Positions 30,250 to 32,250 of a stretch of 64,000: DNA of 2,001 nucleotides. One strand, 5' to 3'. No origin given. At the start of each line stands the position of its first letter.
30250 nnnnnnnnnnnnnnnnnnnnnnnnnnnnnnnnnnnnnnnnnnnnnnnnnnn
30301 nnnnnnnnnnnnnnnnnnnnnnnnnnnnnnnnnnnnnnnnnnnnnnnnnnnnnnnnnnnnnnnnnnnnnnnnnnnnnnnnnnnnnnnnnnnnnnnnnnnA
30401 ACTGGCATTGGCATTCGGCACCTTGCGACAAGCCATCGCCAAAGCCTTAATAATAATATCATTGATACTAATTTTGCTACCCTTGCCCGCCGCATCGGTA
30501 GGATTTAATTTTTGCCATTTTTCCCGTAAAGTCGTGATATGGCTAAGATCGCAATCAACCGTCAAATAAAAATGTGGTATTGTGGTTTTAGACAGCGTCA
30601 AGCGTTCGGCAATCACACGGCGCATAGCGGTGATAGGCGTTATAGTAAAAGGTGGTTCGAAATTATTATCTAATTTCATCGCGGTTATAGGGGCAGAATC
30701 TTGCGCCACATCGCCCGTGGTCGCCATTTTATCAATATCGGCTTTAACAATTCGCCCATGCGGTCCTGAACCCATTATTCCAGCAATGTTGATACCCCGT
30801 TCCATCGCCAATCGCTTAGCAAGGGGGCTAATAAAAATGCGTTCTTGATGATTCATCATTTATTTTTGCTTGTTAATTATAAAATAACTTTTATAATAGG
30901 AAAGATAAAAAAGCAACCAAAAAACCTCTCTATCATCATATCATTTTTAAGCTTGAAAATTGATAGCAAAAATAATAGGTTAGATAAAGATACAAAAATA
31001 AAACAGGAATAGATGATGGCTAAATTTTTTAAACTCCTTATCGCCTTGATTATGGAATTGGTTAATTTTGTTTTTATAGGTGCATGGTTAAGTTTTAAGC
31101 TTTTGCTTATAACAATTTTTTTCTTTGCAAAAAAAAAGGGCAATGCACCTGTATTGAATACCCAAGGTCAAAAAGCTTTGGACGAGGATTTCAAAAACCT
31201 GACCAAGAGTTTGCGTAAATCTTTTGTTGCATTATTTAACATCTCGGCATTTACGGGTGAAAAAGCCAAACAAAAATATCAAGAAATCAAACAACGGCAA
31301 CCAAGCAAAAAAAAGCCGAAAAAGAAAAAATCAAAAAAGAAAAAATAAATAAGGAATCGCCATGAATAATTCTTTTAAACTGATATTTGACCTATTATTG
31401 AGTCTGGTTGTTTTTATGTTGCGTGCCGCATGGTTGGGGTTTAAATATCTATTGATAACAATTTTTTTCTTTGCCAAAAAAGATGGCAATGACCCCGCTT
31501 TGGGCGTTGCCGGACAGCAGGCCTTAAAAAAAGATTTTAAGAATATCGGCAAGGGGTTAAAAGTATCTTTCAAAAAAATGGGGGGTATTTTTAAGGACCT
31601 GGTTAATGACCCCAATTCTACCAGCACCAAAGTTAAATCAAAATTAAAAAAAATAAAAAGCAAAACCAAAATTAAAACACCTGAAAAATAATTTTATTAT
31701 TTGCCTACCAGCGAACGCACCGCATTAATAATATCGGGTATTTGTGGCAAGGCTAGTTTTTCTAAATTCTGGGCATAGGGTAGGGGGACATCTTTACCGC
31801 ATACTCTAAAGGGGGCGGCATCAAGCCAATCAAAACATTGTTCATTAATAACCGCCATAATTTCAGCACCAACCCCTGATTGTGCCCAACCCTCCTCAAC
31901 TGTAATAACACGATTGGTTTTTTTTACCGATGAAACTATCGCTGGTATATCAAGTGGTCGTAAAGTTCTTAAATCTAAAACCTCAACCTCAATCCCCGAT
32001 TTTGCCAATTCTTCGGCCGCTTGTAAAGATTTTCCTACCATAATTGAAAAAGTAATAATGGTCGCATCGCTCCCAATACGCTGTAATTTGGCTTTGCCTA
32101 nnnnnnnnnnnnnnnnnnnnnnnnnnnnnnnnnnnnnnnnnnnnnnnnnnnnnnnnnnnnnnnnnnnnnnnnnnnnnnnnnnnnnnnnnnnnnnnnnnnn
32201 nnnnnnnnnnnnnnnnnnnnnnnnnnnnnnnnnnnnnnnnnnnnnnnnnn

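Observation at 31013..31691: A tandem pair of novel small membrane proteins with poly-lysine tails, antisense inside the pdh operon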

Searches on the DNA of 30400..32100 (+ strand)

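Call 29: search_rna_families(source=window, start=30400, end=32100, threshold=evalue, max_evalue=1)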
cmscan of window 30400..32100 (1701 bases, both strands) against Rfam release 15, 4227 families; matches with E-value up to 1: 1.
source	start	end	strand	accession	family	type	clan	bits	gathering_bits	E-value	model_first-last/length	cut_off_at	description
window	31108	31242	-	RF02060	STnc410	Gene; sRNA;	-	19.3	50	0.23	1-158/158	no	Enterobacterial sRNA STnc410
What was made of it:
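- On Type I toxin (TisB/Hok-like): No Rfam family matched (call 29).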

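Call 63: search_dna_similar(query=window:30860-31696:+, collection=phages, mode=distant, max_rows=8)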
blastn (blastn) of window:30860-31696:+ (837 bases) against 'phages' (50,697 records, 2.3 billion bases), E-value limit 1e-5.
No match.
